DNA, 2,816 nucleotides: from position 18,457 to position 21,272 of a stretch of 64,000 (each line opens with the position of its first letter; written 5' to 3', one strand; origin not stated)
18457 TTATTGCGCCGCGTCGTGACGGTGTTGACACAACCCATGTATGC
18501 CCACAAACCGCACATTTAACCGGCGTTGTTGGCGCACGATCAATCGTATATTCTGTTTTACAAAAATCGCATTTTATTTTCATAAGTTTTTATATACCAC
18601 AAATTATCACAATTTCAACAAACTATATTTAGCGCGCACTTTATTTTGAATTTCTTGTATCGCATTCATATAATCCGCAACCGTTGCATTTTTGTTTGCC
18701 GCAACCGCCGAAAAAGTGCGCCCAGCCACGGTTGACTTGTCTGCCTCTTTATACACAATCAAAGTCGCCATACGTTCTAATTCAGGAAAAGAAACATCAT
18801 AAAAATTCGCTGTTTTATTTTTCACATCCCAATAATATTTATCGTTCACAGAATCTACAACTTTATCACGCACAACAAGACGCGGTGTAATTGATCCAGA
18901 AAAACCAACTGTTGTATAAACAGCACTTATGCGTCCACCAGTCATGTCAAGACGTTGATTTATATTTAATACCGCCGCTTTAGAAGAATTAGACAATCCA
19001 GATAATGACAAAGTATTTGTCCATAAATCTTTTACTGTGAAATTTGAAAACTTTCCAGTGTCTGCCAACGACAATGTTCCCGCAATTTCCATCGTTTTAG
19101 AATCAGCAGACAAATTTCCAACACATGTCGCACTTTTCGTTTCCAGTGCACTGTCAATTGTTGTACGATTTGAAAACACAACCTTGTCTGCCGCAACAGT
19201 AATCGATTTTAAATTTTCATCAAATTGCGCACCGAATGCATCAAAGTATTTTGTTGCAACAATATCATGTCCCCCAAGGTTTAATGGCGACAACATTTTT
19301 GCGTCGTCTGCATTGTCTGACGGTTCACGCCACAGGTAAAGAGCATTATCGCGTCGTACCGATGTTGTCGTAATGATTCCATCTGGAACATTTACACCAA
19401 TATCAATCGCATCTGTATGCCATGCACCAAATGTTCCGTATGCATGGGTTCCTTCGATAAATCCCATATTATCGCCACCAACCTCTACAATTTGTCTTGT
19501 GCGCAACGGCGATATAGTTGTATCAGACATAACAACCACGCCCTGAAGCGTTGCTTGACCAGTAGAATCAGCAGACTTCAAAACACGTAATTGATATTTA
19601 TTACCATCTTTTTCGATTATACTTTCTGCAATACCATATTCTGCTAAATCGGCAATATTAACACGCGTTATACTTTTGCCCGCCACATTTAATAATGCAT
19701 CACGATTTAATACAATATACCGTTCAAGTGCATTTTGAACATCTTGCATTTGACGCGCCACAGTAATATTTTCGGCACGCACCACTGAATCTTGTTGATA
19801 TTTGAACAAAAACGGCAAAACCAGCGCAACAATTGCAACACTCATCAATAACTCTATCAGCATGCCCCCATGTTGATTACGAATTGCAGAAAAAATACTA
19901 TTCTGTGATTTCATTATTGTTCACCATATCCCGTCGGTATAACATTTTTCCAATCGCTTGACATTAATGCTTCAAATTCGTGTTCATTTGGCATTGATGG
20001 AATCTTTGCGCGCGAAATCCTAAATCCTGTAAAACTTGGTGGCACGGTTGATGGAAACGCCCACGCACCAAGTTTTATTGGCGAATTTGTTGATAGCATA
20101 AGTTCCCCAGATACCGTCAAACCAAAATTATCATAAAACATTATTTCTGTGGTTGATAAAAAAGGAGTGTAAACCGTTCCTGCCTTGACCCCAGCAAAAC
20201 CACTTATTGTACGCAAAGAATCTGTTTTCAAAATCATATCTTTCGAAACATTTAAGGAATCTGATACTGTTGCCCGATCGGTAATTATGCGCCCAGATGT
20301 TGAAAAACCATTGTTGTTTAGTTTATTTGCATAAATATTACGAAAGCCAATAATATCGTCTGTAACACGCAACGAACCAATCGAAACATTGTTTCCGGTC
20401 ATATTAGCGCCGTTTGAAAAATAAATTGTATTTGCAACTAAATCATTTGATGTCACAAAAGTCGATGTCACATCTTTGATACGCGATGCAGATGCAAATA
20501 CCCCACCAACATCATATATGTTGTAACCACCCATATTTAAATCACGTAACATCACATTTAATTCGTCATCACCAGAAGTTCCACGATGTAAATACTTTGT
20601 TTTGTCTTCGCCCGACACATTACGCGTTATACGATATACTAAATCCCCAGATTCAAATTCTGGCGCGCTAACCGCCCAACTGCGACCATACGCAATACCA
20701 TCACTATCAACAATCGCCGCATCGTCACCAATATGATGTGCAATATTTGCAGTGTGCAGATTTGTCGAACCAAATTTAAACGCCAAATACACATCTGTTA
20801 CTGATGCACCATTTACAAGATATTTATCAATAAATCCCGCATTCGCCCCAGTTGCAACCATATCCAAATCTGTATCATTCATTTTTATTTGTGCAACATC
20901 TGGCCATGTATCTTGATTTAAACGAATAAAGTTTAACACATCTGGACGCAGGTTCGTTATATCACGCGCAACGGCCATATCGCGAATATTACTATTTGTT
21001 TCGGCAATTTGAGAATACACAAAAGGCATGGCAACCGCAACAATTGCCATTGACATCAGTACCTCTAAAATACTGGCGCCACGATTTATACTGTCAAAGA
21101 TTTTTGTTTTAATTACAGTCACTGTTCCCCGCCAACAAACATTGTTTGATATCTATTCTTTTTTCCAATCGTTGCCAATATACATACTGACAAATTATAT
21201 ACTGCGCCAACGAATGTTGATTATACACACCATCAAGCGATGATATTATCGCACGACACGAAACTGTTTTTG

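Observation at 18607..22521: Operon of three paralogous, unusually large prepilin-type proteins with no pilus or T2SS machinery in sight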

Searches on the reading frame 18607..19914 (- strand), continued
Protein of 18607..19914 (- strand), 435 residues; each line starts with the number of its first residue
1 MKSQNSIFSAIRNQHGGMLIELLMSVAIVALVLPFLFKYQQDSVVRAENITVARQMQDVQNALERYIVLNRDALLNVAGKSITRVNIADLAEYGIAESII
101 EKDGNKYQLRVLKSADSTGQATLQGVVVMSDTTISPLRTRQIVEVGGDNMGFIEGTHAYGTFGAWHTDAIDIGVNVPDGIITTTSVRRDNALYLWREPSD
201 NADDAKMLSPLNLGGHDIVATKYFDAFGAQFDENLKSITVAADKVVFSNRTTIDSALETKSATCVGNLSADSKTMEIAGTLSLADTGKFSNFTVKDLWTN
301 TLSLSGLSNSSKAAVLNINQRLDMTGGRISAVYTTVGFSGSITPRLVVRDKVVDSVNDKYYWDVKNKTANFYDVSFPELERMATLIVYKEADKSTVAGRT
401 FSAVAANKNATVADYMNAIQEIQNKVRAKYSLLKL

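Call 60: find_related_loci(query=A9, collection=genome_contigs, flank=10000)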
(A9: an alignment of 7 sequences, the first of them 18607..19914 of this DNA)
Query A9 (435 aa) in genome_contigs; peptide patterns used: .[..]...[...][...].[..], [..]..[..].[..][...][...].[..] (x = any residue, [..] = any of these).
192 stretches matched a pattern; 159 encode a relative of the query (tblastn E <= 1e-3); the best 80 are kept; 80 distinct loci.
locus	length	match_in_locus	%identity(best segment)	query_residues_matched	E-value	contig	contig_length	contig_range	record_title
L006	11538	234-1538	87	1-435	0e+0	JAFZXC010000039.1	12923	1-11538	MAG: Alphaproteobacteria bacterium isolate RGIG8177 Water_buffalos_Rumen-3__c1886333, whole genome shotgun sequence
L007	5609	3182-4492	78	1-435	0e+0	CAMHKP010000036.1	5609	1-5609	MAG: uncultured Alphaproteobacteria bacterium isolate SRR11784293_bin.8_metaWRAP_v1.3_MAG genome assembly, contig: ERZ12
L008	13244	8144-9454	77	1-435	0e+0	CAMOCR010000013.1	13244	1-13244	MAG: uncultured Alphaproteobacteria bacterium isolate SRR873604_bin.19_metaWRAP_v1.3_MAG genome assembly, contig: NODE_1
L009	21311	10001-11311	75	1-435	0e+0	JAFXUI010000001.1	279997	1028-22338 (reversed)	MAG: Alphaproteobacteria bacterium isolate RGIG6753 Sheep_Rumen-3__c249916, whole genome shotgun sequence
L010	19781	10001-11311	68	1-435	0e+0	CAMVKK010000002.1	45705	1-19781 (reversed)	MAG TPA_asm: uncultured Alphaproteobacteria bacterium isolate SRR8387720_bin.81_metaWRAP_v1.3_MAG genome assembly, conti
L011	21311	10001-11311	67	1-435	0e+0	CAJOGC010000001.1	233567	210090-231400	uncultured Alphaproteobacteria bacterium isolate Sheep_2_mag_61 genome assembly, contig: scaffold_6, whole genome shotgu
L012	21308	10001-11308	66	1-435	0e+0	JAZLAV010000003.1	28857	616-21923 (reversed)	MAG: Candidatus Enterousia sp. isolate T1900045072_TC20190066.MAGScoT_cleanbin_000021 SGB_4619_k141_517848, whole genome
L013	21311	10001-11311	60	1-435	7e-179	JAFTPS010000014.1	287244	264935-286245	MAG: Alphaproteobacteria bacterium isolate RGIG4037 Roe_deer_Cecum-5__c5270, whole genome shotgun sequence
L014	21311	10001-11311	59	1-435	5e-174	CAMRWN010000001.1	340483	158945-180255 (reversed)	MAG TPA_asm: uncultured Alphaproteobacteria bacterium isolate SRR13573576_bin.40_metawrap_v1.3_MAG genome assembly, cont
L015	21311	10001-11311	58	1-435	4e-171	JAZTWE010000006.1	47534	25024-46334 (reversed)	MAG: Candidatus Enterousia sp. isolate T1900045334_YK20190023.MAGScoT_cleanbin_000100 SGB_6575_k141_523930, whole genome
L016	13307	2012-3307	57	1-430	5e-169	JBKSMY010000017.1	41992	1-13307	MAG: Alphaproteobacteria bacterium isolate KS320-82 k141_2210010, whole genome shotgun sequence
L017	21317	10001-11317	58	1-435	8e-169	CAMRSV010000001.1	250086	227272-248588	MAG TPA_asm: uncultured Alphaproteobacteria bacterium isolate SRR13573580_bin.22_metawrap_v1.3_MAG genome assembly, cont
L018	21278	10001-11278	60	7-430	2e-168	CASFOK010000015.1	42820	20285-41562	uncultured proteobacterium isolate SI.B28.metabat-bins.76 genome assembly, contig: SI.B28.metabat-bins.76.fa_k141_344228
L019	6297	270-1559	59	8-435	1e-169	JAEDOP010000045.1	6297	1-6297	MAG: Alphaproteobacteria bacterium isolate MAG321 NODE_10925_length_6297_cov_3.493752, whole genome shotgun sequence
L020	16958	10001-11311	56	1-435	9e-167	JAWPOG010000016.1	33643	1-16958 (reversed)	MAG: Alphaproteobacteria bacterium isolate KV104-158 k141_1082004, whole genome shotgun sequence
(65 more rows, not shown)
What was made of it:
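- Tried and rejected: It was repeated with a closer alignment (call 60).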

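Call 79: find_related_loci(query=P0364, collection=metagenome_contigs, flank=10000)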
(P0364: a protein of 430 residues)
Query P0364 (430 aa) in metagenome_contigs; peptide patterns used: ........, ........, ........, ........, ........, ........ (x = any residue, [..] = any of these).
188 stretches matched a pattern; 1 encode a relative of the query (tblastn E <= 1e-3); 1 distinct loci.
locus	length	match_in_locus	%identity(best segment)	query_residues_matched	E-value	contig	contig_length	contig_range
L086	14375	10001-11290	100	1-430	0e+0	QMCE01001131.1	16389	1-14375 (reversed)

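Call 85: search_solved_structures(query=A2, max_evalue=10)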
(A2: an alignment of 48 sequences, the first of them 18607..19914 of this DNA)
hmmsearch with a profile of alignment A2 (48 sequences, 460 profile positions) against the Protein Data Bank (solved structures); distinct sequences matched with E-value up to 10: 16.
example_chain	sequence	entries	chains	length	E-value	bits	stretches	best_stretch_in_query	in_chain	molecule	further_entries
9egp_A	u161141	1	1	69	6.4e-07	32.1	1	5-66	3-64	Geopilin domain 1 protein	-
7tgg_A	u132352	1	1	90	1.5e-06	30.9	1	4-61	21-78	Geopilin domain 1 protein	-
2m7g_A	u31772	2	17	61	0.0025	20.3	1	14-61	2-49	Geopilin domain 1 protein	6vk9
9lc0_A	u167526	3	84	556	0.0026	20.2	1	137-182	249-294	60 kDa protein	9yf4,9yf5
8pfb_G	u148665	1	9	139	0.0075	18.7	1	14-115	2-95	Type IV pilin PilE1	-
8tob_GA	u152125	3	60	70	0.015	17.7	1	14-67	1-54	Fimbrial protein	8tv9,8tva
9laa_A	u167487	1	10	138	0.063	15.7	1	1-39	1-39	Type IV pilin protein PilA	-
8tum_e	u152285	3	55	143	0.082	15.3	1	14-60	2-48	Type IV major pilin protein PilA | Pilin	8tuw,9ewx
1oqw_A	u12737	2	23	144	0.12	14.7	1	14-57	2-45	Fimbrial protein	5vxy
5wda_A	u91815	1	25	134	0.55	12.6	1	14-67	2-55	General secretion pathway protein G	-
2hi2_A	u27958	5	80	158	0.8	12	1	14-63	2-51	Fimbrial protein | PilA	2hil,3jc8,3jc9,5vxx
1ay2_A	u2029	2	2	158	0.84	11.9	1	14-62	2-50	TYPE 4 PILIN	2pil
9trj_A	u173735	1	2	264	1.2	11.5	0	136-168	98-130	histidine kinase,Gcn4p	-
6v39_O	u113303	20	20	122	1.7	10.9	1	91-146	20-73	50S ribosomal protein L19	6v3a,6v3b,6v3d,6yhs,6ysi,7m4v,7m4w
8uhf_A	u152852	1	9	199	2.8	10.2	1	14-60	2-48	Toxin co-regulated pilin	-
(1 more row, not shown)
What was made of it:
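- On Type IV pilin-like proteins (class III signal peptide): The family profile matches alpha-1 helices of solved pilins at E 6.4e-7 (call 85).
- The family profile matches alpha-1 helices of solved type IV pilins, best E 6.4e-7 (call 85).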

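Call 86: search_dna_similar(query=window:18607-19914:-, collection=plasmids, mode=protein, max_evalue=1, max_rows=12)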
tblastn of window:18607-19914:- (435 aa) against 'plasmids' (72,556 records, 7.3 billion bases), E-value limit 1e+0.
Records with a match: 31; places in all: 31; records where one place covers at least 80% of the query: 0.
Best place of each record, by identity: <60% 31.
By first word of the organism name: Pseudomonas 14; Serratia 4; Pantoea 3; Stutzerimonas 2; Citrobacter 2; Enterobacter 2; Erwinia 2; Acetobacter 1; Priestia 1.
By predicted mobility (MOB-suite, as given by PLSDB): non-mobilizable 20; mobilizable 6; conjugative 5.
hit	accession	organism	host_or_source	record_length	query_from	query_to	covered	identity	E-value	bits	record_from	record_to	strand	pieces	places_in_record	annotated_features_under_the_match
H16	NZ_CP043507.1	Acetobacter vaccinii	cell culture,blue berry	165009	22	231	48%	27.9%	3e-1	41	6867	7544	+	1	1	pilV: shufflon system plasmid conjugative transfer pilus tip adhesin PilV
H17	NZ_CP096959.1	Pseudomonas aeruginosa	Homo sapiens,phlegm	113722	1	266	61%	21.6%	9e-1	40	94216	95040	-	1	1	pilV: shufflon system plasmid conjugative transfer pilus tip adhesin PilV | ATPase, T2SS/T4P/T4SS family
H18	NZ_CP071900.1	Stutzerimonas frequens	soil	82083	7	218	49%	26.3%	1e-2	46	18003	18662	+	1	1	pilV: shufflon system plasmid conjugative transfer pilus tip adhesin PilV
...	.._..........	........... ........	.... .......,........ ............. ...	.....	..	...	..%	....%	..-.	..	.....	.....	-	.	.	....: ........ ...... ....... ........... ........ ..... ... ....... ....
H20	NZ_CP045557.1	Citrobacter sp. S39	-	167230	26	228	47%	27.5%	3e-4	51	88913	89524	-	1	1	pilV: shufflon system plasmid conjugative transfer pilus tip adhesin PilV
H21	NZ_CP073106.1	Stutzerimonas stutzeri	cell culture,water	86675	7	218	49%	25.9%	2e-2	45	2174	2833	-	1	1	pilV: shufflon system plasmid conjugative transfer pilus tip adhesin PilV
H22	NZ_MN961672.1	Pseudomonas aeruginosa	-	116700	1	234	54%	22.9%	3e-1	41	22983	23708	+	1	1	pilV: shufflon system plasmid conjugative transfer pilus tip adhesin PilV | ATPase, T2SS/T4P/T4SS family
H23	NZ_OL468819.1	Pseudomonas aeruginosa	-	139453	1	218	50%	24.4%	3e-3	48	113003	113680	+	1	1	pilV: shufflon system plasmid conjugative transfer pilus tip adhesin PilV | ATPase, T2SS/T4P/T4SS family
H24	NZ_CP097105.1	Pseudomonas sp. NY11382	Homo sapiens,Airway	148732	1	234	54%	22.5%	3e-1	41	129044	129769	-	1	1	pilV: shufflon system plasmid conjugative transfer pilus tip adhesin PilV | ATPase, T2SS/T4P/T4SS family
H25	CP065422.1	Priestia aryabhattai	cell culture,soil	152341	1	234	54%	22.5%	3e-1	41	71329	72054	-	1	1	pilV: shufflon system plasmid conjugative transfer pilus tip adhesin PilV | tadA: Flp pilus assembly complex ATPase component TadA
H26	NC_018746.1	Pseudomonas putida ND6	-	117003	1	234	54%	22.5%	3e-1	41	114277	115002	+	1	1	pilV: shufflon system plasmid conjugative transfer pilus tip adhesin PilV | ATPase, T2SS/T4P/T4SS family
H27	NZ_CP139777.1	Pseudomonas asiatica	isolate,activated sludge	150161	1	234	54%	22.5%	5e-1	40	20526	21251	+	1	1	pilV: shufflon system plasmid conjugative transfer pilus tip adhesin PilV | ATPase, T2SS/T4P/T4SS family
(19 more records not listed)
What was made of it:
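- tblastn of C against 7.3 Gb of plasmids: every listed hit is an annotated pilV gene (call 86).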

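Call 88: get_annotated_region(hit=H16, flank=12000)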
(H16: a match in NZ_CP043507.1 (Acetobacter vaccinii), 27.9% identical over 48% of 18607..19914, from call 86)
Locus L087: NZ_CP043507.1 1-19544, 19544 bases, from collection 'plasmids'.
description: Acetobacter vaccinii strain KACC 21233 plasmid unnamed1, complete sequence
organism: Acetobacter vaccinii (NCBI taxid 2592655)
taxonomy: Bacteria; Pseudomonadota; Alphaproteobacteria; Rhodospirillales; Acetobacteraceae; Acetobacter; Acetobacter vaccinii
host: -; source: cell culture,blue berry; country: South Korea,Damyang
typing (MOB-suite, as given by PLSDB): mobilizable; relaxase MOBP
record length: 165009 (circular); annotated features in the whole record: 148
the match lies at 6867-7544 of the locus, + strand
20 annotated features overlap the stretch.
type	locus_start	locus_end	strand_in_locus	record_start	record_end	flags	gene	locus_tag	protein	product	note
CDS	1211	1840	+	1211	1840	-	pilP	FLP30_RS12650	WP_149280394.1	type IV pilus biogenesis protein PilP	GO:0009297 - pilus assembly [Evidence IEA]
CDS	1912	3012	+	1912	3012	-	-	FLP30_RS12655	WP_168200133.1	type 4b pilus protein PilO2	-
CDS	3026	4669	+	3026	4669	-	-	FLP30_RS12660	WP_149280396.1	ATPase, T2SS/T4P/T4SS family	-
CDS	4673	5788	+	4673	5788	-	-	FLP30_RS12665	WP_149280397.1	type II secretion system F family protein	-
CDS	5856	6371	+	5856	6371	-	-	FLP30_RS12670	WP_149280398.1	type 4 pilus major pilin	-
CDS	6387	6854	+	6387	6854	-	-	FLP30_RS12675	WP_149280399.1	hypothetical protein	-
CDS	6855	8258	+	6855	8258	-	pilV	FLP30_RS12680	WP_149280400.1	shufflon system plasmid conjugative transfer pilus tip adhesin PilV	-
CDS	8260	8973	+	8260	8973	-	-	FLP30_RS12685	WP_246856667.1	transglycosylase SLT domain-containing protein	-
CDS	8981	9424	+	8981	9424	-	-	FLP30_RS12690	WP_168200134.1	DotD/TraH family lipoprotein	-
CDS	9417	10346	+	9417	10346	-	-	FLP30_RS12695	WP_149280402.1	type IV secretory system conjugative DNA transfer family protein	-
CDS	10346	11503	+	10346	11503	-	-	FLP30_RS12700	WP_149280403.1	hypothetical protein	-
CDS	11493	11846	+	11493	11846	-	-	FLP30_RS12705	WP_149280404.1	hypothetical protein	-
CDS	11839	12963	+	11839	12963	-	-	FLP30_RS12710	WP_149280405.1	ATPase, T2SS/T4P/T4SS family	-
CDS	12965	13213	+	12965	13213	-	icmT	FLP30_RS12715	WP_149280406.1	IcmT/TraK family protein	-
CDS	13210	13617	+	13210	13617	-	-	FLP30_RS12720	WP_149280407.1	hypothetical protein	-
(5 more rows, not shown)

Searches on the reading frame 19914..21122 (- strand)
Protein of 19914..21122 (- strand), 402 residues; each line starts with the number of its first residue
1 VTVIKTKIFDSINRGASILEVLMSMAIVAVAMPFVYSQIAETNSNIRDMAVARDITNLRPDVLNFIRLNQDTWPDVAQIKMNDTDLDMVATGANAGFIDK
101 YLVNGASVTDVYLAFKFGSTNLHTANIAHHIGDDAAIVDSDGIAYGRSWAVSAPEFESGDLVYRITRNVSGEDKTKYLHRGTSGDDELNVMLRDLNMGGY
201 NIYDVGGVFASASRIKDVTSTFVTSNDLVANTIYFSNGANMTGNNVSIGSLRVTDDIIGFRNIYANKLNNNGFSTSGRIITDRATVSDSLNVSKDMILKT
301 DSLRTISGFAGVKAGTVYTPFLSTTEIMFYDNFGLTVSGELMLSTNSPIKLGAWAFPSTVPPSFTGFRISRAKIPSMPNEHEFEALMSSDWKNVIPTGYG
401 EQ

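Call 3: search_protein_families(library=pfam, proteins=[window:19914-21122:-], max_evalue=1)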
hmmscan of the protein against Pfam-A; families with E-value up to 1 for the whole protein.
window:19914-21122:- (402 aa): 2 families
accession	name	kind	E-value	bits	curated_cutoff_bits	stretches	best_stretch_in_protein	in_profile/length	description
PF04172.21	LrgB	-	0.082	12.7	25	1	10-51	42-82/214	LrgB-like family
PF07963.17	N_methyl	-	0.099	12.7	21.2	1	13-32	4-23/27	Prokaryotic N-terminal methylation motif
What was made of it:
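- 19914..21122 (-): Gene B: PilV-like prepilin-type protein, 402 aa. The leader is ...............| and the mature N-terminus is ASILE..., with Glu at +5. N_methyl PF07963 is sub-threshold at 12.7 bits (call 3).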

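Call 4: search_protein_families(library=ncbifam, proteins=[window:19914-21122:-], max_evalue=1)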
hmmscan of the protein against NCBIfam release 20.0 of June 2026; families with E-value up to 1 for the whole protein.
window:19914-21122:- (402 aa): 0 families

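Call 18: find_homologous_proteins(query=window:19914-21122:-, max_evalue=0.001)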
Query window:19914-21122:- (402 aa): 1064 proteins with E <= 0.001 among 4582 candidates; the best 120 are listed.
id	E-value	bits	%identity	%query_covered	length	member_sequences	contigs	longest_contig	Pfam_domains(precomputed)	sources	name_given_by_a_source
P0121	3.7e-261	884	100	100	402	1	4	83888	-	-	-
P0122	2.8e-256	868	98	100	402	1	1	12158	-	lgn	-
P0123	1.1e-255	866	97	100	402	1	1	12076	-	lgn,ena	-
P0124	2.0e-254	862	97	100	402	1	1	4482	-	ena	-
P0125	2.7e-254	861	97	100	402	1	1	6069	-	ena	-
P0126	4.0e-254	861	97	100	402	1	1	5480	-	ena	-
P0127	1.0e-253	859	97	100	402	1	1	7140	-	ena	-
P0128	1.1e-253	859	97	100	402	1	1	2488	-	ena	-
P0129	1.2e-253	859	97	100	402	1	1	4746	-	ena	-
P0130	2.3e-253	858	97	100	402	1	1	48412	-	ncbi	-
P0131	3.1e-253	858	97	100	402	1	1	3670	-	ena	-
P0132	5.0e-253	857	96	100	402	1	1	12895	-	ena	-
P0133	9.8e-253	856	96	100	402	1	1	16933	-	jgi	-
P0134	2.7e-247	838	93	100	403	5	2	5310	-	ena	-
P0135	3.4e-237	805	89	100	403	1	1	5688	-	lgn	-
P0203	1.7e-174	599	65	99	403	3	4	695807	-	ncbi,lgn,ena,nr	ncbi:MAG: hypothetical protein IJ866_03985 [Alphaproteobacteria bacterium]|nr:hypothetical protein [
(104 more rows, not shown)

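Call 21: find_encoding_contigs(protein=P0203, flank=10000, max_places=2)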
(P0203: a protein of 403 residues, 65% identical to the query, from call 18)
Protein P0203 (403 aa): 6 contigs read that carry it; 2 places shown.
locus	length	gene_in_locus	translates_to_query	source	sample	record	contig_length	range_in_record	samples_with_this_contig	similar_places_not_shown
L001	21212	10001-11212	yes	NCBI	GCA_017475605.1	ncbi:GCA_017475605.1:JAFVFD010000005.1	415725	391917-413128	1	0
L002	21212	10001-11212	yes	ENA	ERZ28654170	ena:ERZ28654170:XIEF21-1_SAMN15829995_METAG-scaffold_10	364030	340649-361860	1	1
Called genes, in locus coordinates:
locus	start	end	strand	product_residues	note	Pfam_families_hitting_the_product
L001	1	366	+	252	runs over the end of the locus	-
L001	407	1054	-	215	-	PF13441:Gly-zipper_YMGG, PF05433:Rick_17kDa_Anti (faint), PF13488:Gly-zipper_Omp, PF00691:OmpA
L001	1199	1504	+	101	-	-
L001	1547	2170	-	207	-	-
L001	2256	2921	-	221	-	PF04237:YjbR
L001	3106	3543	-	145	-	PF22817:ApeP-like, PF07977:FabA, PF22818:ApeI-like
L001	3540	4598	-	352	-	PF04613:LpxD, PF14602:Hexapep_2 (faint), PF25087:GMPPB_C, PF00132:Hexapep, PF25084:LbH_EIF2B (weak), PF00132:Hexapep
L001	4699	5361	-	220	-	PF03938:OmpH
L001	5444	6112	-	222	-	PF00691:OmpA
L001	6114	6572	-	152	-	-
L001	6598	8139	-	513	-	PF13177:DNA_pol3_delta2, PF13245:AAA_19 (faint), PF13604:AAA_30 (weak), PF00004:AAA, PF13401:AAA_22 (weak), PF22608:DNAX_ATPase_lid, PF12169:DNA_pol3_gamma3, PF12362:DUF3646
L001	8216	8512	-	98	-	-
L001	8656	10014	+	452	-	-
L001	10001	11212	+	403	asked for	-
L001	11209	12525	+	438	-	-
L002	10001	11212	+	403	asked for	-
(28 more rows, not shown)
